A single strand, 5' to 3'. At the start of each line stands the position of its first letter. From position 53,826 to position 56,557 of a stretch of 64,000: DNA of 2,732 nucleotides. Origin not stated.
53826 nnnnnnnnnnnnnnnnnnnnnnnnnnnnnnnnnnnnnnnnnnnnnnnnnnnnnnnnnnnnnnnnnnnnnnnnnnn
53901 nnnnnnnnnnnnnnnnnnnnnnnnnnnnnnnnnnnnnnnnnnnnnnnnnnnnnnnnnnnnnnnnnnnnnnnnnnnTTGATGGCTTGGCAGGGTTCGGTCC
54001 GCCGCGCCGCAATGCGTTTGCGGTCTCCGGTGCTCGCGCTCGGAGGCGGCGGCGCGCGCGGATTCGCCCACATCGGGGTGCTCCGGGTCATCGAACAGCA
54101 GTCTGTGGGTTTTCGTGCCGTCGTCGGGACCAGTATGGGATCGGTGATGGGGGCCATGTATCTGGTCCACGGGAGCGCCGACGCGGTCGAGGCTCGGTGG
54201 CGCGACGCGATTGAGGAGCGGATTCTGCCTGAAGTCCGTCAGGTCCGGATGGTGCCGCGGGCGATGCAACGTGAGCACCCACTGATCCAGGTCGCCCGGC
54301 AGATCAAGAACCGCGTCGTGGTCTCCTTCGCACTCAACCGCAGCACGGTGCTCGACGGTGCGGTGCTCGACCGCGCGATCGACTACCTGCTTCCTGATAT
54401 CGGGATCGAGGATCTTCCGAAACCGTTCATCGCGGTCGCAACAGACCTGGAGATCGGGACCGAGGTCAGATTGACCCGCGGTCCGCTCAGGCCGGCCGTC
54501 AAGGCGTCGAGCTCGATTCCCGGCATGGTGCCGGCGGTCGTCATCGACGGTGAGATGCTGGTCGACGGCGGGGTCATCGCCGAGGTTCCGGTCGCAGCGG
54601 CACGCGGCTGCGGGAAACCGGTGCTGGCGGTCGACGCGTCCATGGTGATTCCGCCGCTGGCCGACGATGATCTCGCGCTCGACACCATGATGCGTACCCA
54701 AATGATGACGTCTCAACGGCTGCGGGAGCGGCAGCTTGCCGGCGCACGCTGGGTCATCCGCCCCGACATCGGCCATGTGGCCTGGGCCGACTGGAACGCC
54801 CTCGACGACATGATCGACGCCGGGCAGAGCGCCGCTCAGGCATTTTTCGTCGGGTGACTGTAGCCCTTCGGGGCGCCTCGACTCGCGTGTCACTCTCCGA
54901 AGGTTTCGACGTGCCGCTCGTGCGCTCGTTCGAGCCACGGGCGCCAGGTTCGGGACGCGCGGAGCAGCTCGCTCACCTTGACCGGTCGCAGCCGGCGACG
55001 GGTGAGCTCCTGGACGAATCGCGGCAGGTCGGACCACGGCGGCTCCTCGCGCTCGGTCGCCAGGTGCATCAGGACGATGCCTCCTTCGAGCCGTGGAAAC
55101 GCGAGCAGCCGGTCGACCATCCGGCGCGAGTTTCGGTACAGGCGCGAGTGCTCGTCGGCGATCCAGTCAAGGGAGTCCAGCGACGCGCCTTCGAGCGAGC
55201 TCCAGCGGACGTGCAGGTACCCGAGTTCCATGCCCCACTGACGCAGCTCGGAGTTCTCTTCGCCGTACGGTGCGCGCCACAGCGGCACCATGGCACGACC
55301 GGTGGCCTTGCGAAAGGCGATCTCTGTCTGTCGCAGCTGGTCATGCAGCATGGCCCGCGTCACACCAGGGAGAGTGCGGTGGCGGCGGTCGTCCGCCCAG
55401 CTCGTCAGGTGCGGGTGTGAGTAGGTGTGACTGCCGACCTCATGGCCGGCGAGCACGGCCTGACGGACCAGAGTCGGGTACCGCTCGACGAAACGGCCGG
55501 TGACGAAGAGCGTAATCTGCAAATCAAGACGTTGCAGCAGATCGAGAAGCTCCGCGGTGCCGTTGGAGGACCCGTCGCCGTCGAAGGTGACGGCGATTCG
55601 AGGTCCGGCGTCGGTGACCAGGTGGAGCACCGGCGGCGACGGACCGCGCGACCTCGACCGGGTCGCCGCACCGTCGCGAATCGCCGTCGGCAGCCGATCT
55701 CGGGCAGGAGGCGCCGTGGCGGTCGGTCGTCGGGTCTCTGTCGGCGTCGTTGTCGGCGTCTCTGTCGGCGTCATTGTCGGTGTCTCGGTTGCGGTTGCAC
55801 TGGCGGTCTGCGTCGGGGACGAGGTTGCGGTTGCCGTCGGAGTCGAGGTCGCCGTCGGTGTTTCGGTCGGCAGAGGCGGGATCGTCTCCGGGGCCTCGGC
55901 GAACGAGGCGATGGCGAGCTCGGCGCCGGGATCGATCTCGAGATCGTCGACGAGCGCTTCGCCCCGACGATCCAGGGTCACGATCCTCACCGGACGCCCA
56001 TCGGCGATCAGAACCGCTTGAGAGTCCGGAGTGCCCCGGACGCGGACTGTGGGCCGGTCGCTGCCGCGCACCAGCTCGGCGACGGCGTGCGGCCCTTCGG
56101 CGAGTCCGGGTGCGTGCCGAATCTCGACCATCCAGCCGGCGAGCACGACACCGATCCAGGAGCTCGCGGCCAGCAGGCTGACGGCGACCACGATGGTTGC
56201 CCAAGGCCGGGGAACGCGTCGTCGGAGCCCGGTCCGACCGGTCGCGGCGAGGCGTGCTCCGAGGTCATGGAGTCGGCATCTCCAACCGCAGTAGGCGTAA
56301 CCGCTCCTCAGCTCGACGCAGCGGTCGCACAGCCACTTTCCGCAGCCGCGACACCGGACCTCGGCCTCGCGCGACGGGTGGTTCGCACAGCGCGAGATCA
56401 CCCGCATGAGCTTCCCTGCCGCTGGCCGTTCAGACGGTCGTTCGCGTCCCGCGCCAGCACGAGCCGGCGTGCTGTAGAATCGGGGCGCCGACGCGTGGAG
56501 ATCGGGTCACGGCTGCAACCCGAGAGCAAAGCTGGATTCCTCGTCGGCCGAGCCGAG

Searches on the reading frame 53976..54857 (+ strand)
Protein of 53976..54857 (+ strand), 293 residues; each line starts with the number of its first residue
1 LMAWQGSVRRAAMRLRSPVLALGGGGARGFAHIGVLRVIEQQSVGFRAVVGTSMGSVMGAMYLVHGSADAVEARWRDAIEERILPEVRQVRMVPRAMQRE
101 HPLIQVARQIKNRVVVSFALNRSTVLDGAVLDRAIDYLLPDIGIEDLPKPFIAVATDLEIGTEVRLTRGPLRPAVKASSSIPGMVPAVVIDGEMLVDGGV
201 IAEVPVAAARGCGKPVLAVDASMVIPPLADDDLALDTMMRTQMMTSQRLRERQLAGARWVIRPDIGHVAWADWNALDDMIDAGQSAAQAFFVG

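Call 40: search_protein_families(library=pfam, proteins=[window:53976-54857:+], max_evalue=0.001)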
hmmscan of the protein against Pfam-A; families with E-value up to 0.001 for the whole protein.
window:53976-54857:+ (293 aa): 1 family
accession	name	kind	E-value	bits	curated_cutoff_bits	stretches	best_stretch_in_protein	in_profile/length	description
PF01734.28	Patatin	-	1.6e-28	100.7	27.7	1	20-209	1-190/191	Patatin-like phospholipase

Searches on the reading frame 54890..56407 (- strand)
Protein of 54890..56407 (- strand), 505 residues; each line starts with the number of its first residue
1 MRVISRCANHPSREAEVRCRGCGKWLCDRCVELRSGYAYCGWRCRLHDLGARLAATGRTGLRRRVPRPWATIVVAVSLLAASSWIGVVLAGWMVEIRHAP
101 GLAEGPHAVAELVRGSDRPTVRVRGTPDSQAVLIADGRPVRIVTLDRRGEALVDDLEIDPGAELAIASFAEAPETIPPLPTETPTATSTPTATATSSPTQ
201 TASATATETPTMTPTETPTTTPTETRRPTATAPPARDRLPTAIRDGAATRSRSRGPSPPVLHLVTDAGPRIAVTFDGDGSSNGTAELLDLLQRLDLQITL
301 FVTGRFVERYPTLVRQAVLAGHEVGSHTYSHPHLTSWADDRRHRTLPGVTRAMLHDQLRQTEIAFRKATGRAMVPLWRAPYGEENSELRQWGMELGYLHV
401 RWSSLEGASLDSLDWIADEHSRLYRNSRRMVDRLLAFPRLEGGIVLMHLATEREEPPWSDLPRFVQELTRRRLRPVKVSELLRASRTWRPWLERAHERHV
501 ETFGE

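Call 40: search_protein_families(library=pfam, proteins=[window:54890-56407:-], max_evalue=0.001)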
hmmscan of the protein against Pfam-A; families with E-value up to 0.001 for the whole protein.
window:54890-56407:- (505 aa): 3 families
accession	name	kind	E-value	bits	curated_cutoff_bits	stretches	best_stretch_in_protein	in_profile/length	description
PF01522.26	Polysacc_deac_1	-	5.1e-27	94.7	23.1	1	268-397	6-121/124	Polysaccharide deacetylase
PF00643.29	zf-B_box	-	3.3e-05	24.4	24.1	1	6-31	5-30/42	B-box zinc finger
PF22586.1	ANCHR-like_BBOX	-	0.00057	20.4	27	0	7-32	2-26/39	ANCHR-like B-box zinc-binding domain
